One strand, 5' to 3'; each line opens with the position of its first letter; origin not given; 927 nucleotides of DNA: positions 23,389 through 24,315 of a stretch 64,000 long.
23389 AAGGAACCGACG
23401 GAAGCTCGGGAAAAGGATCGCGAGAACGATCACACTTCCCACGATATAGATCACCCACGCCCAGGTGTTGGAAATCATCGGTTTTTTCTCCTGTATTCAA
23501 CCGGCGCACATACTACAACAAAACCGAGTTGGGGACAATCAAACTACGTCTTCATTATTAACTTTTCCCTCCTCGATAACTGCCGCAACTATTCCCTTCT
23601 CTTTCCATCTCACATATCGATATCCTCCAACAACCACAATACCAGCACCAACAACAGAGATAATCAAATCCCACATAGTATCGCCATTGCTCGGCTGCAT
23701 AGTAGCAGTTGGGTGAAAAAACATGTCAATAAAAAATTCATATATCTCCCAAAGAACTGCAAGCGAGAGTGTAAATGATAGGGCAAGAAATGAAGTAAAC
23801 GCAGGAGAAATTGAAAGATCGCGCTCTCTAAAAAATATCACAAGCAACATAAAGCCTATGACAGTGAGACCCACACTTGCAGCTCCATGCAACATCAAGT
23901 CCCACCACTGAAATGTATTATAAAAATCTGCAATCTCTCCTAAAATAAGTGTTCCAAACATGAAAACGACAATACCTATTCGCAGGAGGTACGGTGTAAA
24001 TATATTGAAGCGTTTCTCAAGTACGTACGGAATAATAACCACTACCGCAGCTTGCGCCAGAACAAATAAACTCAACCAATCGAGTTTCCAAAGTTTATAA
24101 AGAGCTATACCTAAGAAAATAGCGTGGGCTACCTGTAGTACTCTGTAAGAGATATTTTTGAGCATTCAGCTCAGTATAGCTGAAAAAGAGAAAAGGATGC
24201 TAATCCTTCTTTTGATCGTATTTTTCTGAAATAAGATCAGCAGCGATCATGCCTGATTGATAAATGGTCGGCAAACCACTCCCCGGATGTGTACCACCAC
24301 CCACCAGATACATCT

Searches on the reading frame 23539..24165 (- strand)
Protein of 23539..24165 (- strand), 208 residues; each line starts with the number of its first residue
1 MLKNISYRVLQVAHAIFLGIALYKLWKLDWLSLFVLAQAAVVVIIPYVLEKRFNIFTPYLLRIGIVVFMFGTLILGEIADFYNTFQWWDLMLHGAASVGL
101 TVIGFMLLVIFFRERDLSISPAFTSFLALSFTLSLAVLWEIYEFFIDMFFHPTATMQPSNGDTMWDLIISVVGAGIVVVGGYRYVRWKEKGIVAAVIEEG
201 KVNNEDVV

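Call 3: search_protein_families(library=pfam, proteins=[window:23539-24165:-], max_evalue=0.01)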
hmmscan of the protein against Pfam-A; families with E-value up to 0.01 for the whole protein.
window:23539-24165:- (208 aa): 0 families

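Call 4: search_protein_families(library=ncbifam, proteins=[window:23539-24165:-], max_evalue=0.01)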
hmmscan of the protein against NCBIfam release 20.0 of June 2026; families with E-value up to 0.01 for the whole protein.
window:23539-24165:- (208 aa): 0 families

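Call 72: search_protein_representatives(protein=window:23539-24165:-)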
Query: 208 residues. Proteins with E-value up to 0.001 (for the whole library): 2115; up to 1e-10: 582; up to 1e-30: 14. The best 150 are listed.
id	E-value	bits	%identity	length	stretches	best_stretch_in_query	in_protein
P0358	7.7e-66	238.3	50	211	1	3-203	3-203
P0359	8.5e-65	234.9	53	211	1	10-205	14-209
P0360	1.2e-59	218.1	54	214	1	18-205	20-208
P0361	4.1e-46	173.9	43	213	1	7-204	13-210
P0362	2.6e-45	171.3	43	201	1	12-202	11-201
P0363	1.1e-44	169.2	44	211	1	16-203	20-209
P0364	1.6e-44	168.7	48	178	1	29-204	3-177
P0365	2.5e-39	151.7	40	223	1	7-204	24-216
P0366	4.0e-39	151.1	41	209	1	15-199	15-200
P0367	1.8e-37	145.7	56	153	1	15-151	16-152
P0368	1.0e-36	143.2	38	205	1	13-200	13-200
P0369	4.8e-34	134.4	35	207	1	13-206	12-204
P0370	7.1e-34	133.9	40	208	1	12-191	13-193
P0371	5.6e-33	131.0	38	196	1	10-187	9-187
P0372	1.4e-30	123.1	38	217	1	15-200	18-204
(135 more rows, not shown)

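Call 74: search_protein_families(library=pfam, alignment_id=A3, max_evalue=0.01)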
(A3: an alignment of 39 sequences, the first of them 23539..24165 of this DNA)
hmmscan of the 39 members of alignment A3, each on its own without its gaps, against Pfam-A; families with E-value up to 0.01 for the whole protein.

A. member 1, window:23539-24165:- (208 aa): 0 families

B. families by the number of members that match (of 39 scanned): 6 families
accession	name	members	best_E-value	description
PF09997.14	DUF2238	6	0.00094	Predicted membrane protein (DUF2238)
PF04080.19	Per1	1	0.0022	Per1-like family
PF04087.19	DUF389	1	0.0037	Domain of unknown function (DUF389)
PF01694.28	Rhomboid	1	0.0048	Rhomboid domain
PF02417.20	Chromate_transp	1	0.0052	Chromate transporter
PF09843.14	DUF2070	1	0.0071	Predicted membrane protein (DUF2070)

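Call 78: predict_structure(protein=window:23539-24165:-)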
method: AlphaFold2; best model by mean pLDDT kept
length: 208 residues; sequences in the alignment: 1
mean_pLDDT: 60.7   pTM: 0.33
mean pLDDT of the five models: 60.7, 52.5, 51.6, 51.4, 48.5
residues with pLDDT >= 90: 0; 70-90: 25; 50-70: 157; < 50: 26
segments of 3 or more residues with pLDDT < 50: 155-162, 164-166, 187-189, 206-208
pLDDT, mean of each block of 10 residues (from residue 1): 57 62 58 66 67 64 68 60 54 64 69 70 68 71 64 49 51 54 50 55 50
secondary structure, 60 per line:
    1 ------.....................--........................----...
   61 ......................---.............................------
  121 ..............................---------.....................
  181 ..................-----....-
elements in order: H7-27 H30-53 H58-82 H86-114 H121-150 H160-198 H204-207

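Call 83: search_protein_families(library=ncbifam, alignment_id=A3, max_evalue=0.01)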
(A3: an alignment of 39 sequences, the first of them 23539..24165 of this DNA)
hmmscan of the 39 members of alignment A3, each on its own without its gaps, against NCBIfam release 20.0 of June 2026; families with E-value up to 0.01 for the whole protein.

A. member 1, window:23539-24165:- (208 aa): 0 families

B. families by the number of members that match (of 39 scanned): 1 family
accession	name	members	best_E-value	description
NF002099.0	PRK00944.1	1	0.0066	hypothetical protein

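Call 84: search_solved_structures(query=A3, max_evalue=1)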
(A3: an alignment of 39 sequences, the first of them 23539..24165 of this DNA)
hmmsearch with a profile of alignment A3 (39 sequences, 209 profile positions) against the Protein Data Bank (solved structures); distinct sequences matched with E-value up to 1: 0.
